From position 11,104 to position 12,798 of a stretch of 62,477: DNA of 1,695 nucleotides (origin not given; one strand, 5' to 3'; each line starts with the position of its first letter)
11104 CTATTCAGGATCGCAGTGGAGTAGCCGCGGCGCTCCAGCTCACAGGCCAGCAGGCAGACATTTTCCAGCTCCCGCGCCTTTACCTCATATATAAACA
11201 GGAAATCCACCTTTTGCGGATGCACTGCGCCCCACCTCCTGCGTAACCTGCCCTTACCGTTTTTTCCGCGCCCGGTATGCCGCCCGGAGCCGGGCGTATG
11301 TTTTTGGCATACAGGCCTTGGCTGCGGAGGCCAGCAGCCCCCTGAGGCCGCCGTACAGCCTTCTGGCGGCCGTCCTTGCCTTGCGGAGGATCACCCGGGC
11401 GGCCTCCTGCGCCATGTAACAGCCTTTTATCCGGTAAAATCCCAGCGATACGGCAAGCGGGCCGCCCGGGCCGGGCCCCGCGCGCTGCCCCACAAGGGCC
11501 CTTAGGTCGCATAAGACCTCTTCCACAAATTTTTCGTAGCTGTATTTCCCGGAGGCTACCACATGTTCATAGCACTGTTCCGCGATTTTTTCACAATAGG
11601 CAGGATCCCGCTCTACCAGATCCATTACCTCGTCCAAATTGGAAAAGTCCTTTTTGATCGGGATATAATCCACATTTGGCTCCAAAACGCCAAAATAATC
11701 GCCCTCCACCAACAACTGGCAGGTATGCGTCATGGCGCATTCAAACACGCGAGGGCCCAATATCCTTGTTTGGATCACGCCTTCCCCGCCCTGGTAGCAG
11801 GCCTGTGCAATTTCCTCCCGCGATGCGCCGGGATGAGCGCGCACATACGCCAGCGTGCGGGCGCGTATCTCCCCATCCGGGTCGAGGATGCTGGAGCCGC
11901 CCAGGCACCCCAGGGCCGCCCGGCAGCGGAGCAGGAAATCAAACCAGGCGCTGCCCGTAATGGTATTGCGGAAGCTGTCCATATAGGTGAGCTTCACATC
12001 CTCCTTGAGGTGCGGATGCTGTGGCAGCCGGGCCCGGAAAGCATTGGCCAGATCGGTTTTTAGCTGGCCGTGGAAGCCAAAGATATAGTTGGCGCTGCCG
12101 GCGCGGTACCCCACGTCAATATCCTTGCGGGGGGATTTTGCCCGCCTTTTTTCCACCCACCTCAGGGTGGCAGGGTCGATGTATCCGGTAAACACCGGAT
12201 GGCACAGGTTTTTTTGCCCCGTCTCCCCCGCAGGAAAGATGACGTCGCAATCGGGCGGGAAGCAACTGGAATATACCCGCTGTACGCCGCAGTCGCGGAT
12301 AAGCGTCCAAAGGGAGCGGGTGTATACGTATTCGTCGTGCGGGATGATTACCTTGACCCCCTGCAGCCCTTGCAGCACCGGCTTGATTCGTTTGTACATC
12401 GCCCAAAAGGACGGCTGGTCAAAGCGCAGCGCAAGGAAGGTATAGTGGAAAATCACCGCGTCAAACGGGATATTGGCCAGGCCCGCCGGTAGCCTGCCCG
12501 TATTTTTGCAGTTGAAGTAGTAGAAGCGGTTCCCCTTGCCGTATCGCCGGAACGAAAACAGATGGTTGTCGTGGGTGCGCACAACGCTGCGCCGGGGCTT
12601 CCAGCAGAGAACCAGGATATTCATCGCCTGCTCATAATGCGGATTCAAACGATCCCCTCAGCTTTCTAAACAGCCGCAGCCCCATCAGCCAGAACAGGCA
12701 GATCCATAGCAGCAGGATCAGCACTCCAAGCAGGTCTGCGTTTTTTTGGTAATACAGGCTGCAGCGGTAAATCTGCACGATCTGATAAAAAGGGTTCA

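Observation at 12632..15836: One Wzm permease but two tandem Wzt-type ATPases with unrelated C-terminal extensions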

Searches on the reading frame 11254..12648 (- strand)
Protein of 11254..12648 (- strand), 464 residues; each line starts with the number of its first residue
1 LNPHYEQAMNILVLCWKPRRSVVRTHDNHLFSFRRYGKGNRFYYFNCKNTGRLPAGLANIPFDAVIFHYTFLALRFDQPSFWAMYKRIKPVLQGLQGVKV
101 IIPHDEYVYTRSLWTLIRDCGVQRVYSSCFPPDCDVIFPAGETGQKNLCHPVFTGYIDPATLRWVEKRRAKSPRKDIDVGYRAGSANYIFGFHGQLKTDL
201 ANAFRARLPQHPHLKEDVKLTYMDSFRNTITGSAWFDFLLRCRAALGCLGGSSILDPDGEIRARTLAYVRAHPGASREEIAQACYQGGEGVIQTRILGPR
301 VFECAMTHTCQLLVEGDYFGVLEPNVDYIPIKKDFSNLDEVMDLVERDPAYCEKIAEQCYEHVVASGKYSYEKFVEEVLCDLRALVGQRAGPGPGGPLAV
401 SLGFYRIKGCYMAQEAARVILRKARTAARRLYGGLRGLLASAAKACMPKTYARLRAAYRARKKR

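Call 3: search_protein_families(library=pfam, proteins=[window:11254-12648:-], max_evalue=0.01)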
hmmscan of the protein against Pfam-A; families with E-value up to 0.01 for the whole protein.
window:11254-12648:- (464 aa): 0 families

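Call 4: search_protein_families(library=ncbifam, proteins=[window:11254-12648:-], max_evalue=0.01)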
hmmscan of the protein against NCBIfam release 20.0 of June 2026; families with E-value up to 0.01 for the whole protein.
window:11254-12648:- (464 aa): 0 families

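Call 57: search_protein_families(library=pfam, proteins=[window:11254-12648:-], max_evalue=5)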
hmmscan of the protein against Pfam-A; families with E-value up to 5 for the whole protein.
window:11254-12648:- (464 aa): 2 families
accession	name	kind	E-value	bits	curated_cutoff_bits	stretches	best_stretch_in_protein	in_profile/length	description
PF13524.12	Glyco_trans_1_2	-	0.06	13.7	25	1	295-375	61-139/144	Glycosyl transferase-like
PF05686.18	Glyco_transf_90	-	0.14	11.5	24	1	320-363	254-299/396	Glycosyl transferase family 90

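Call 58: search_solved_structures(query=window:11254-12648:-, max_evalue=1)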
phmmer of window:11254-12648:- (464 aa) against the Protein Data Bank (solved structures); distinct sequences matched with E-value up to 1: 3.
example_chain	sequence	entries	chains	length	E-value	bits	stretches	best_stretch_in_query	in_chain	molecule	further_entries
5l0r_A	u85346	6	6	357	0.072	15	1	318-359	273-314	Protein O-glucosyltransferase 1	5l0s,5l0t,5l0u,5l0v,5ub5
9ygm_SC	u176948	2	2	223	0.28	13.1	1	381-460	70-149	40S ribosomal protein uS3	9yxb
5xxu_D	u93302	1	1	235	0.77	11.7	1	385-460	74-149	Ribosomal protein uS3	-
